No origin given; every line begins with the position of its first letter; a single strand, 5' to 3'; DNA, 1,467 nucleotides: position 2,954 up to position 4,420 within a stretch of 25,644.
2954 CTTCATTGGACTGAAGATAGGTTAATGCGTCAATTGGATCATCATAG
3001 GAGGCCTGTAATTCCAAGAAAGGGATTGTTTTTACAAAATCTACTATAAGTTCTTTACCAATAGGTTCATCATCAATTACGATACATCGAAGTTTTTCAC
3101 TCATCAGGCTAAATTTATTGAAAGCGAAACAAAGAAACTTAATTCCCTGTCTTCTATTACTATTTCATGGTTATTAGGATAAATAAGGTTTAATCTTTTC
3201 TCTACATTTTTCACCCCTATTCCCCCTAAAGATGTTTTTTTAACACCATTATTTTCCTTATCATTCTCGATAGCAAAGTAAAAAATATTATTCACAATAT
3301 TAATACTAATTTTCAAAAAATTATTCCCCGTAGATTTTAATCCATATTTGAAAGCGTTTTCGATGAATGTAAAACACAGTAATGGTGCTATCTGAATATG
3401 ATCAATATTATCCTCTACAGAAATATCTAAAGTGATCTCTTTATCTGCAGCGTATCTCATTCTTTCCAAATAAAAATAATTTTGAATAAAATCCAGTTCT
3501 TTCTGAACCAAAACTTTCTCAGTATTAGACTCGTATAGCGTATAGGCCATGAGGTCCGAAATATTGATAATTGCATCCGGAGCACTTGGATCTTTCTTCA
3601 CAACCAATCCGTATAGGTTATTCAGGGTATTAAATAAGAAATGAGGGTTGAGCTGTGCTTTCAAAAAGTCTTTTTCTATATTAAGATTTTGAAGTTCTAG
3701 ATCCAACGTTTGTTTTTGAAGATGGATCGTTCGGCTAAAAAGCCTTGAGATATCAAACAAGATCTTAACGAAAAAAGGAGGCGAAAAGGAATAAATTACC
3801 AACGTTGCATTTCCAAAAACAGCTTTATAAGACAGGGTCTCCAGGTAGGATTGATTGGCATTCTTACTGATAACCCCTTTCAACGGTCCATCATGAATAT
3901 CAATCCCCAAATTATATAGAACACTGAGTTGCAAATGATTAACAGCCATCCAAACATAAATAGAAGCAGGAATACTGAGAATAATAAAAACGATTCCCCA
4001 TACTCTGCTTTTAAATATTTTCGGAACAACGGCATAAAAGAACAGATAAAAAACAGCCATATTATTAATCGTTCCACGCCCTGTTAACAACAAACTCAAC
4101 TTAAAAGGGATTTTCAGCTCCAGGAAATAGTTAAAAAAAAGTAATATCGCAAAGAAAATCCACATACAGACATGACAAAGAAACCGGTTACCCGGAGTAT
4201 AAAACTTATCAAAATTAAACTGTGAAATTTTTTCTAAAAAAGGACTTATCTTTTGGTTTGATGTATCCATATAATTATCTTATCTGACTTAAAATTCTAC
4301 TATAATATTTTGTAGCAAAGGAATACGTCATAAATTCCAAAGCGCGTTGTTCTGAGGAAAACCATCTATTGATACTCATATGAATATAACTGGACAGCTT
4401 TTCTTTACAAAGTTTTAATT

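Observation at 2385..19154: Candidate peptide-pheromone quorum-sensing circuit: Cys-free GG-leader peptide with C39-ABC exporter and a LytS-type HK/LytTR RR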

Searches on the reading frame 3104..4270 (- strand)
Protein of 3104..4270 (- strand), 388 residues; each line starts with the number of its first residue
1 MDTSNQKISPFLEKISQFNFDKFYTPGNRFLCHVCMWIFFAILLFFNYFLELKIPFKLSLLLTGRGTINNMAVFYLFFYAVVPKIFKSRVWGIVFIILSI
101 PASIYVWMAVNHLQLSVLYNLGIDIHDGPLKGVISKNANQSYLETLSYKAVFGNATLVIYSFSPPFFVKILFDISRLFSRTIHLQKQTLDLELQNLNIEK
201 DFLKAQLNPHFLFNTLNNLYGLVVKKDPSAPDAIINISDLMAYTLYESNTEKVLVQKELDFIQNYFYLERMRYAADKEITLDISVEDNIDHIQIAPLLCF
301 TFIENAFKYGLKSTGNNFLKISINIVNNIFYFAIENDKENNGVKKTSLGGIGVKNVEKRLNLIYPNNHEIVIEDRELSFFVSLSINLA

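Call 5: search_protein_families(library=pfam, proteins=[window:3104-4270:-], max_evalue=0.01)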
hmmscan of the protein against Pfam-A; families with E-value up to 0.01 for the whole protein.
window:3104-4270:- (388 aa): 1 family
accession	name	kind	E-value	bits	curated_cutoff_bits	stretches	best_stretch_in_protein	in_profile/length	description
PF06580.19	His_kinase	-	1.1e-22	80.6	25.2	1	200-274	3-78/81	Histidine kinase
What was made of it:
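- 3104..4270 (-): Membrane histidine kinase of PF06580 type. About 4 TM helices and one ~38-residue periplasmic loop (residues ~113-150). No 5TMR-LYT or GAF domain. PF06580 E = 1.1e-22 (call 5).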

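Call 6: search_protein_families(library=ncbifam, proteins=[window:3104-4270:-], max_evalue=1)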
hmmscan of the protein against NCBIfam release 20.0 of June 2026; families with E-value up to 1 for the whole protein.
window:3104-4270:- (388 aa): 0 families

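Call 23: find_homologous_proteins(query=window:3107-4270:-, max_evalue=1e-10)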
Query window:3107-4270:- (388 aa): 5610 proteins with E <= 1e-10 among 8000 candidates; the best 120 are listed.
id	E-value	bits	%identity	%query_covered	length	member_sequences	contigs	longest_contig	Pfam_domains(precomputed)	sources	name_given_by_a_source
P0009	9.1e-249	843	98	100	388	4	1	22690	PF06580.20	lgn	-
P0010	4.3e-231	785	91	100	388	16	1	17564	PF06580.20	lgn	-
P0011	1.8e-217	740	86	100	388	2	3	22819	PF06580.20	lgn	-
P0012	6.5e-193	659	77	100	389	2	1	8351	PF06580.20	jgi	jgi:two-component system LytT family sensor kinase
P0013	1.4e-190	651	75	100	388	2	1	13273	PF06580.20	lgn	-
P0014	2.7e-190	651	76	100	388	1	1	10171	PF06580.20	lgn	-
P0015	1.4e-188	645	76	100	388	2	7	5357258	PF06580.20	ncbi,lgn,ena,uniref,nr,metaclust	ncbi:sensor histidine kinase [Chryseobacterium capnotolerans]|uniref:sensor histidine kinase n=1 Tax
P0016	8.2e-188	642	74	100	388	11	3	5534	PF06580.20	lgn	-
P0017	1.9e-187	641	74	100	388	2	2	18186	PF06580.20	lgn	-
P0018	4.7e-185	633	73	100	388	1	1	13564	PF06580.20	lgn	-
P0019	1.2e-184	632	73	100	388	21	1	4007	PF06580.20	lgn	-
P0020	2.8e-183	627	72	100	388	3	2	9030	PF06580.20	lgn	-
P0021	2.2e-178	611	72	100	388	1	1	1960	PF06580.20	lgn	-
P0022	1.1e-173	596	70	100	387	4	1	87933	PF06580.20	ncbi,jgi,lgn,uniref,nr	ncbi:sensor histidine kinase [Chryseobacterium sp.]|uniref:sensor histidine kinase n=1 Tax=Chryseoba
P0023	1.0e-172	593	69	100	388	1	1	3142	PF06580.20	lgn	-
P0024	2.2e-170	585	70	100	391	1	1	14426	PF06580.20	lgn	-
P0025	3.0e-170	585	68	100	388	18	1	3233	PF06580.20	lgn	-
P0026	5.0e-168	577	64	100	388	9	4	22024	PF06580.20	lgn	-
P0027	3.9e-163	561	77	85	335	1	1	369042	PF06580.20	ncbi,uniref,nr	ncbi:sensor histidine kinase [Chryseobacterium sp. CFBP8996]|uniref:sensor histidine kinase n=1 Tax=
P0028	3.9e-162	558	66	100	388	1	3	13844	PF06580.20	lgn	-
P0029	9.8e-162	557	66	100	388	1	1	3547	PF06580.20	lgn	-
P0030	1.5e-160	553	65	100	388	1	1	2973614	PF06580.20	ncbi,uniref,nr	ncbi:histidine kinase [Chryseobacterium sp. SNU WT5]|uniref:sensor histidine kinase n=1 Tax=Chryseob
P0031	5.0e-157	541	65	100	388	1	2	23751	PF06580.20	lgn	-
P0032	1.2e-156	540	64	100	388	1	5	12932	PF06580.20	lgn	-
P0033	2.0e-156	539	65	100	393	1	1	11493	PF06580.20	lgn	-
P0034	2.8e-156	539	65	100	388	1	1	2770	PF06580.20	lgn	-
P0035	9.7e-154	530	64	100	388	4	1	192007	PF06580.20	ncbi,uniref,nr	ncbi:sensor histidine kinase [Chryseobacterium sp. JAH]|uniref:sensor histidine kinase n=1 Tax=Chrys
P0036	2.2e-152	526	64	97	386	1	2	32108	PF06580.20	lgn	-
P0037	3.2e-152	525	64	100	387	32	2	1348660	PF06580.20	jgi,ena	-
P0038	6.2e-152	524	65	100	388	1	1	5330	PF06580.20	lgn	-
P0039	1.2e-150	520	82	75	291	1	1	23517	PF06580.20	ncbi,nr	ncbi:sensor histidine kinase [Chryseobacterium arachidis]|nr:histidine kinase [Chryseobacterium arac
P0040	1.4e-149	517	62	99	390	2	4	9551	PF06580.20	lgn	-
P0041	1.3e-145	503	61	100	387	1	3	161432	PF06580.20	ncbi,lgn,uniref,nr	ncbi:sensor histidine kinase [uncultured Chryseobacterium sp.]|uniref:sensor histidine kinase n=1 Ta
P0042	7.0e-144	498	60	98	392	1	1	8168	PF06580.20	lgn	-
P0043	5.4e-142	492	59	100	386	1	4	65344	PF06580.20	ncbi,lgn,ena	-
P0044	1.7e-141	490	61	100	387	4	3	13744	PF06580.20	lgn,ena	-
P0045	5.1e-137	475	58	97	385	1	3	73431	PF06580.20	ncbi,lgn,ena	-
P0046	1.2e-135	471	55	98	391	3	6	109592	PF06580.20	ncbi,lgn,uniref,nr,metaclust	ncbi:hypothetical protein ASG31_18095 [Chryseobacterium sp. Leaf404]|uniref:sensor histidine kinase 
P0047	2.0e-128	447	55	100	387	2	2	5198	PF06580.20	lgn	-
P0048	2.5e-126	440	54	100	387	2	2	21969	PF06580.20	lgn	-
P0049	3.1e-124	433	56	95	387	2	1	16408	PF06580.20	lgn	-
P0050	1.7e-123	431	54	98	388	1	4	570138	PF06580.20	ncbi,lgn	-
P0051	6.6e-123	429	54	100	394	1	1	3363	PF06580.20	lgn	-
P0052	5.6e-122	426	56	95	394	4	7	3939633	PF06580.20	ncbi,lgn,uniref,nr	ncbi:sensor histidine kinase [Epilithonimonas zeae]|uniref:sensor histidine kinase n=1 Tax=Epilithon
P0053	1.7e-121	424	54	95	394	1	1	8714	PF06580.20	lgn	-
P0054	3.1e-121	423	53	100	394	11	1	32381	PF06580.20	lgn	-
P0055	5.3e-121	423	55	95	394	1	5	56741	PF06580.20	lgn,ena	-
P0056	6.4e-121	422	54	95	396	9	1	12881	PF06580.20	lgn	-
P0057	9.4e-121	422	55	95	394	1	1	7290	PF06580.20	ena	-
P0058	9.7e-121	422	53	97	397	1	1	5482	PF06580.20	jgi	jgi:sensor histidine kinase YesM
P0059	1.1e-120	422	55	95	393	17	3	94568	PF06580.20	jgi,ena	-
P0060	1.5e-120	421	54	95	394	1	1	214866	PF06580.20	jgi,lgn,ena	-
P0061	4.1e-120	420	52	100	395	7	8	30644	PF06580.20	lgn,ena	-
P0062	1.3e-119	418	52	97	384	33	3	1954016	PF06580.20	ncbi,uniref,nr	ncbi:sensor histidine kinase [Elizabethkingia meningoseptica]|uniref:sensor histidine kinase n=1 Tax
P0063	1.5e-119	418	54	99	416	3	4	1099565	PF06580.20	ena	-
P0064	3.3e-119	417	52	97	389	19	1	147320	PF06580.20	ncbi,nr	ncbi:sensor histidine kinase [Riemerella anatipestifer]|nr:sensor histidine kinase [Riemerella anati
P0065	8.2e-119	415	55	95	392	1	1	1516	PF06580.20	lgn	-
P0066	1.2e-118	415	53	97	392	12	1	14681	PF06580.20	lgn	-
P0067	1.4e-118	415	55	95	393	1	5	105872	PF06580.20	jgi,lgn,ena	jgi:hypothetical protein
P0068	1.4e-118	415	52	100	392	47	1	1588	PF06580.20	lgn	-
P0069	2.2e-118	414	53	97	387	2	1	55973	PF06580.20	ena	-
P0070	2.6e-118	414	54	95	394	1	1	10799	PF06580.20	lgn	-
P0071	2.8e-118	414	53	100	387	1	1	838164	PF06580.20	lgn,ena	-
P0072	3.3e-118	413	53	96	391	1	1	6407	PF06580.20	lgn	-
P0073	3.6e-118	413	53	96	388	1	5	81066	PF06580.20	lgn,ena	-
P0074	4.7e-118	413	53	96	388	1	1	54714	PF06580.20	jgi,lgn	jgi:two-component system LytT family sensor kinase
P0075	4.8e-118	413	52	95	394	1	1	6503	PF06580.20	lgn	-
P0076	5.6e-118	413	54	95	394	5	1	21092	PF06580.20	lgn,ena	-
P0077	5.6e-118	413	53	96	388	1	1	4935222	PF06580.20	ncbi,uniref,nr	ncbi:sensor histidine kinase [Flavobacterium sp. 140616W15]|uniref:sensor histidine kinase n=1 Tax=F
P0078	5.7e-118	413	54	95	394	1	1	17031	PF06580.20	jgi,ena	-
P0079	6.8e-118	412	54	95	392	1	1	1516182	PF06580.20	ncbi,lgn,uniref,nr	ncbi:sensor histidine kinase [Epilithonimonas xixisoli]|uniref:Histidine kinase n=1 Tax=Epilithonimo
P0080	8.2e-118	412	54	95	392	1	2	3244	PF06580.20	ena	-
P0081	9.4e-118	412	53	96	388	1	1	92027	PF06580.20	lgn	-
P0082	9.5e-118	412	53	96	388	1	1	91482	PF06580.20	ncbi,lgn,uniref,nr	ncbi:sensor histidine kinase [Flavobacterium sp. EDS]|uniref:sensor histidine kinase n=1 Tax=Flavoba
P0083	9.6e-118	412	53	96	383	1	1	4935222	PF06580.20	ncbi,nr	ncbi:histidine kinase [Flavobacterium sp. 140616W15]|nr:histidine kinase [Flavobacterium sp. 140616W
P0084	1.6e-117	411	53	95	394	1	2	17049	PF06580.20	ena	-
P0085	5.2e-117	409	53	95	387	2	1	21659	PF06580.20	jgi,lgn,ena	-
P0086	6.0e-117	409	53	95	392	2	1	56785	PF06580.20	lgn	-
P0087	1.2e-116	408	53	96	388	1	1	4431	PF06580.20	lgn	-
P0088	1.3e-116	408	54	95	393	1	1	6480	PF06580.20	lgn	-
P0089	8.4e-116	405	54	96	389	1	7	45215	PF06580.20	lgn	-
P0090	2.8e-115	404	52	95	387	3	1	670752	PF06580.20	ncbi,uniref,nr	ncbi:sensor histidine kinase [Epilithonimonas sp.]|uniref:sensor histidine kinase n=1 Tax=Epilithoni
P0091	3.2e-115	404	52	96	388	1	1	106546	PF06580.20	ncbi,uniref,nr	ncbi:sensor histidine kinase [Flavobacterium sp. LS1R47]|uniref:Sensor histidine kinase n=1 Tax=Flav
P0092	4.3e-115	403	52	97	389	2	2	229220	PF06580.20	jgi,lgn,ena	-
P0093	7.3e-115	402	56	91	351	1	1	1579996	PF06580.20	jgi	-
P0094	1.4e-114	401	53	97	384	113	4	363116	PF06580.20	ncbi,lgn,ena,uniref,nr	ncbi:sensor histidine kinase [uncultured Elizabethkingia sp.]|uniref:sensor histidine kinase n=1 Tax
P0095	6.3e-114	399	52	97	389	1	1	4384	PF06580.20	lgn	-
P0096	6.7e-114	399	53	95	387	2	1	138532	PF06580.20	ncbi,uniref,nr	ncbi:sensor histidine kinase [Chryseobacterium taiwanense]|uniref:Histidine kinase n=1 Tax=Chryseoba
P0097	1.1e-113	398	53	96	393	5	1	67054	PF06580.20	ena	-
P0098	1.3e-113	398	52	96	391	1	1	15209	PF06580.20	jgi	jgi:two-component system LytT family sensor kinase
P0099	3.6e-113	397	52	97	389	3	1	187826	PF06580.20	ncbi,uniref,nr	ncbi:sensor histidine kinase [Pedobacter nototheniae]|uniref:sensor histidine kinase n=1 Tax=Pedobac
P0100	5.4e-113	396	52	97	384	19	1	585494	PF06580.20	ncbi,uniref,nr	ncbi:sensor histidine kinase [Elizabethkingia ursingii]|uniref:sensor histidine kinase n=1 Tax=Eliza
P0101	7.8e-113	396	51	99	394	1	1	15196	PF06580.20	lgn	-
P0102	1.5e-112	395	51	97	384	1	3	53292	PF06580.20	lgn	-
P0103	1.8e-112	395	54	91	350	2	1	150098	PF06580.20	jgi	-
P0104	4.8e-112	393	52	96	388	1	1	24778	PF06580.20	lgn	-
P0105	5.5e-112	393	51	97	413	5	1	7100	PF06580.20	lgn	-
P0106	7.6e-112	392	52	96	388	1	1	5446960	PF06580.20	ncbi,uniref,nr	ncbi:sensor histidine kinase [Flavobacterium sp. F-65]|uniref:Sensor histidine kinase n=1 Tax=Flavob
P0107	1.2e-111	392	51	98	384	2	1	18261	PF06580.20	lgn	-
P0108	1.5e-111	391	51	99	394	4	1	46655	PF06580.20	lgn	-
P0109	1.7e-111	391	52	96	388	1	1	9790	PF06580.20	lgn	-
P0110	2.6e-111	391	51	97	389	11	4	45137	PF06580.20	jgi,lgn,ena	-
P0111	3.2e-111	390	53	91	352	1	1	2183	PF06580.20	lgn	-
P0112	3.2e-111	390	51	97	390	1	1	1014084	PF06580.20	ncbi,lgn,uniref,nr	ncbi:sensor histidine kinase [Pedobacter nototheniae]|uniref:sensor histidine kinase n=1 Tax=Pedobac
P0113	4.0e-111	390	49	99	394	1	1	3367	PF06580.20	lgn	-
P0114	4.1e-111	390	51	97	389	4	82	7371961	PF06580.20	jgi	jgi:two-component system LytT family sensor kinase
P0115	4.7e-111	390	51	99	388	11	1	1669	PF06580.20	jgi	jgi:sensor histidine kinase YesM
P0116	5.8e-111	390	53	91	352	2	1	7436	PF06580.20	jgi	-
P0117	9.3e-111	389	51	95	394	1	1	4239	PF06580.20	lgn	-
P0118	1.0e-110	389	49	100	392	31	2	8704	PF06580.20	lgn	-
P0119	1.3e-110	388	51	97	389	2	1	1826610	PF06580.20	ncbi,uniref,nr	ncbi:histidine kinase [Pedobacter sp. KBW06]|uniref:sensor histidine kinase n=1 Tax=Pedobacter sp. K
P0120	1.6e-110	388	50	98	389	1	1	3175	PF06580.20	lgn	-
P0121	1.6e-110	388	50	97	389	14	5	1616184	PF06580.20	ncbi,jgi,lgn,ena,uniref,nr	ncbi:histidine kinase [Flavobacterium sp. Root935]|uniref:sensor histidine kinase n=1 Tax=Flavobacte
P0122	2.9e-110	387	50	97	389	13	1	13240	PF06580.20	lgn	-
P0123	3.2e-110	387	51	98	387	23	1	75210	PF06580.20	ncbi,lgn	ncbi:Sensor histidine kinase YpdA [compost metagenome]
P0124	3.2e-110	387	52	96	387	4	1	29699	PF06580.20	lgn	-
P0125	3.8e-110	387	51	95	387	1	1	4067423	PF06580.20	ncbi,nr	ncbi:sensor histidine kinase [Chryseobacterium sp. KACC 21268]|nr:sensor histidine kinase [Chryseoba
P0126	5.3e-110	386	51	97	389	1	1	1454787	PF06580.20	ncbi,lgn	-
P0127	5.4e-110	386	50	97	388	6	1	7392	PF06580.20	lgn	-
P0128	6.4e-110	386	51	97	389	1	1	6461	PF06580.20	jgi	-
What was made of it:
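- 3104..4270 (-): Full-length homologues at 50-98% identity are widespread in Weeksellaceae, Flavobacterium and Pedobacter (call 23).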

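Call 24: find_encoding_contigs(protein=P0015, flank=10000, max_places=2)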
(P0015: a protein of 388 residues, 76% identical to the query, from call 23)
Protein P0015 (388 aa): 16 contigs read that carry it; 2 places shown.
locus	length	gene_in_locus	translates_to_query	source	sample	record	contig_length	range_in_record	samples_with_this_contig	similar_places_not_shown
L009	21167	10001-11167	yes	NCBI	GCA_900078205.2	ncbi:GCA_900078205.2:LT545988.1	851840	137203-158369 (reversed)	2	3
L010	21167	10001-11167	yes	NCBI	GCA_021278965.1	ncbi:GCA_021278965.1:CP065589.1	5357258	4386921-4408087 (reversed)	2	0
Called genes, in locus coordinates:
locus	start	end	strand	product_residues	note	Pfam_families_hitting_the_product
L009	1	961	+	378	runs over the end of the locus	PF16819:DUF5074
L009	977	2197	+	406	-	-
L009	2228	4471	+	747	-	PF16819:DUF5074, PF18962:Por_Secre_tail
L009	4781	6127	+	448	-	-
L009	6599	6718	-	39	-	-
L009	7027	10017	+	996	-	PF04738:Lant_dehydr_N, PF14028:Lant_dehydr_C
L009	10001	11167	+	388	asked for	PF06580:His_kinase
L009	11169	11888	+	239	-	PF00072:Response_reg, PF04397:LytTR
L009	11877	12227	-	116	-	-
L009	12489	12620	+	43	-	-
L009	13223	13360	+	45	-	-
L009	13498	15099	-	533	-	PF18962:Por_Secre_tail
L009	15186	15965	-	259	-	-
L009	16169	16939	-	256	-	PF18962:Por_Secre_tail (weak)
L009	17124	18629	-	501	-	PF18962:Por_Secre_tail (weak)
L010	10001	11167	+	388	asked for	PF06580:His_kinase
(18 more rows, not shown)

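Call 25: find_encoding_contigs(protein=P0062, flank=10000, max_places=2)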
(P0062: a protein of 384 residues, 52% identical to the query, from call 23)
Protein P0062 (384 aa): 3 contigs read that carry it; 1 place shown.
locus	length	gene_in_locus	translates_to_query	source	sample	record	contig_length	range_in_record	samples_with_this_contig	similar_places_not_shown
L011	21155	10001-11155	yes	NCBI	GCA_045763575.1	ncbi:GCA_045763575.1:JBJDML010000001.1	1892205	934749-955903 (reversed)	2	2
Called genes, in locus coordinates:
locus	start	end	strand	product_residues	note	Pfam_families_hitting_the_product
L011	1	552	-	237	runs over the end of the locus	PF00106:adh_short, PF08659:KR, PF13561:adh_short_C2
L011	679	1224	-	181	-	PF00565:SNase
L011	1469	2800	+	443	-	PF00135:COesterase, PF20434:BD-FAE, PF07859:Abhydrolase_3, PF00135:COesterase (weak)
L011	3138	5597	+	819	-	PF18939:DUF5686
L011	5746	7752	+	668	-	PF22745:Nlig-Ia, PF01653:DNA_ligase_aden, PF03120:OB_DNA_ligase, PF03119:DNA_ligase_ZBD, PF12826:HHH_2, PF14520:HHH_5, PF00533:BRCT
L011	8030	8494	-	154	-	-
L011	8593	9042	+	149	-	PF01475:FUR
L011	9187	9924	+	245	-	PF02517:Rce1-like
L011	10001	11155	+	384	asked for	PF06580:His_kinase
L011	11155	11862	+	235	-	PF00072:Response_reg, PF04397:LytTR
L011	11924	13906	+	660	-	PF00122:E1-E2_ATPase, PF00702:Hydrolase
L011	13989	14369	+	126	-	-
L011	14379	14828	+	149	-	PF18143:HAD_SAK_2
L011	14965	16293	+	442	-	PF00072:Response_reg, PF00158:Sigma54_activat, PF14532:Sigma54_activ_2, PF00004:AAA (weak), PF07724:AAA_2, PF07728:AAA_5, PF25601:AAA_lid_14, PF02954:HTH_8, +1 more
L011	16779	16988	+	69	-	-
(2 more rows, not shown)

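Call 29: find_related_loci(query=window:3107-4270:-, collection=genome_contigs, flank=10000)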
Query window:3107-4270:- (388 aa) in genome_contigs; peptide patterns used: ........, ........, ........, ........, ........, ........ (x = any residue, [..] = any of these).
178 stretches matched a pattern; 17 encode a relative of the query (tblastn E <= 1e-3); 17 distinct loci.
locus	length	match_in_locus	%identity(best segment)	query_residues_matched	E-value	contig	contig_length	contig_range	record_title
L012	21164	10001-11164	93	1-388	0e+0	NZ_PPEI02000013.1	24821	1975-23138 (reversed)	Chryseobacterium oncorhynchi strain 701B-08 scaffold_13, whole genome shotgun sequence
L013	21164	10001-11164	92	1-388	0e+0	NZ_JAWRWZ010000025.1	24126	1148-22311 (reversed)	Chryseobacterium sp. SIMBA_028 NODE_25_length_24126_cov_376.528421, whole genome shotgun sequence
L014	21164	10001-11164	80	1-388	0e+0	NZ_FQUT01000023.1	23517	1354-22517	Chryseobacterium arachidis strain DSM 27619, whole genome shotgun sequence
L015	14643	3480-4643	74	1-388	0e+0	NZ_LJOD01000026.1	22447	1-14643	Chryseobacterium indologenes strain CI_885 contig_26, whole genome shotgun sequence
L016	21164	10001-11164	75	1-388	0e+0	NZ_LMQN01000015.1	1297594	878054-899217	Chryseobacterium sp. Leaf405 contig_3, whole genome shotgun sequence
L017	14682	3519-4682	74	1-388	0e+0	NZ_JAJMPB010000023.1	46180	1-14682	Chryseobacterium sp. LC2016-29 Chryseo_sp.LC2016-29_contig_23, whole genome shotgun sequence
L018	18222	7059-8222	70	1-388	0e+0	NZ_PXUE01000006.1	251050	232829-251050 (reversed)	Chryseobacterium aurantiacum strain F30 Scaffold6_1, whole genome shotgun sequence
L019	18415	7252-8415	69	1-388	2e-179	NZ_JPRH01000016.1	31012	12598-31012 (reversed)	Chryseobacterium soli strain DSM 19298 Contig16, whole genome shotgun sequence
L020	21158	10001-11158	70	1-387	1e-178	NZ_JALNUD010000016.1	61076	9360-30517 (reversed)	Chryseobacterium sp. GM_Chr_2 iso00_35_16, whole genome shotgun sequence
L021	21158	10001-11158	64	1-387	1e-161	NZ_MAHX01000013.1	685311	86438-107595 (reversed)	Elizabethkingia occulta strain G4070 G4070_contig_2, whole genome shotgun sequence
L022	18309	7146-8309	68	1-388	2e-177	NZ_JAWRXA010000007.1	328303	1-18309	Chryseobacterium sp. SIMBA_029 NODE_7_length_328303_cov_132.676963, whole genome shotgun sequence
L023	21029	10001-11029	53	48-387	2e-113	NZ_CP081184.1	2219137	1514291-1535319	Riemerella anatipestifer strain RCAD0997 chromosome, complete genome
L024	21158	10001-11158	64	1-387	3e-159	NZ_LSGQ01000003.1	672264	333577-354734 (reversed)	Elizabethkingia miricola strain GTC_862 E__miricola_TS_contig_1, whole genome shotgun sequence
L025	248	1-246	95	228-309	8e-52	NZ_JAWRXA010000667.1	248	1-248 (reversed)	Chryseobacterium sp. SIMBA_029 NODE_2187_length_248_cov_1.245614, whole genome shotgun sequence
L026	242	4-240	95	140-218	2e-47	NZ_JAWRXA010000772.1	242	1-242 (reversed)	Chryseobacterium sp. SIMBA_029 NODE_2519_length_242_cov_0.884848, whole genome shotgun sequence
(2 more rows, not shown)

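Call 39: search_protein_families(library=pfam, proteins=[L021:6956-9118:+, L021:9215-9877:+, L021:11895-12674:-, L021:12748-13569:-, L016:3268-4317:+, L016:4357-6024:+, L016:6048-6887:+, L020:4775-6913:+, L020:3833-4768:+, L020:3217-3858:+], max_evalue=0.001)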
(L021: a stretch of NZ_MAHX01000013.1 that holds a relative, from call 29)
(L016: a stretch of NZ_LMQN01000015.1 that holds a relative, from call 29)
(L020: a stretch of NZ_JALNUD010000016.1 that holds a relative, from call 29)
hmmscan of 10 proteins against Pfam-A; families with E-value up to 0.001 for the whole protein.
L021:6956-9118:+ (720 aa): 3 families
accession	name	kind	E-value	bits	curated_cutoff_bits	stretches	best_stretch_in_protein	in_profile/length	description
PF13715.12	CarbopepD_reg_2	-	7.8e-13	48.7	32.2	1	23-113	1-88/88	CarboxypepD_reg-like domain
PF13620.12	CarboxypepD_reg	-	5.8e-07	30.2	32.3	1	22-95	1-78/82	Carboxypeptidase regulatory-like domain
PF07715.20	Plug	-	1.1e-05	26.3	23.9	1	141-220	22-101/107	TonB-dependent Receptor Plug Domain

L021:9215-9877:+ (220 aa): 0 families

L021:11895-12674:- (259 aa): 0 families

L021:12748-13569:- (273 aa): 0 families

L016:3268-4317:+ (349 aa): 1 family
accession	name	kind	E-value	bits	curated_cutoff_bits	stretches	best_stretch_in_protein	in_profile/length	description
PF00881.29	Nitroreductase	-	6.7e-07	30.1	23.5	1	145-329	1-166/167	Nitroreductase family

L016:4357-6024:+ (555 aa): 4 families
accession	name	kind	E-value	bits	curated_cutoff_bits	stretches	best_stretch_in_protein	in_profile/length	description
PF00664.28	ABC_membrane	-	5e-51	174.4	28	1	23-292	2-273/274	ABC transporter transmembrane region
PF00005.33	ABC_tran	-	2.5e-27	96.6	25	1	353-499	1-137/137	ABC transporter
PF02463.25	SMC_N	-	3.5e-07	30.3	40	1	340-542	2-212/220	RecF/RecN/SMC N terminal domain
PF03193.22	RsgA_GTPase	-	0.00013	22.3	30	1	327-386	71-129/174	RsgA GTPase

L016:6048-6887:+ (279 aa): 2 families
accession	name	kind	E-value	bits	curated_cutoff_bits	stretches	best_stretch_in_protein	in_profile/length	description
PF13650.11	Asp_protease_2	-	8.4e-14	52.5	24.3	1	33-119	1-86/90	Aspartyl protease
PF13975.11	gag-asp_proteas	-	2.8e-09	37.9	28.2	1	33-124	1-90/92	gag-polyprotein putative aspartyl protease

L020:4775-6913:+ (712 aa): 1 family
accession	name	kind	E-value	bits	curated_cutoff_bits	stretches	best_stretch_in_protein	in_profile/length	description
PF14905.12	OMP_b-brl_3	-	3.2e-38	132.3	27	1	299-686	4-408/408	Outer membrane protein beta-barrel family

L020:3833-4768:+ (311 aa): 1 family
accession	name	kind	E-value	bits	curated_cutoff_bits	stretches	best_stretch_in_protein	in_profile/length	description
PF07681.17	DoxX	-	0.00028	21.9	23.6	0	31-129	3-78/85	DoxX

L020:3217-3858:+ (213 aa): 0 families
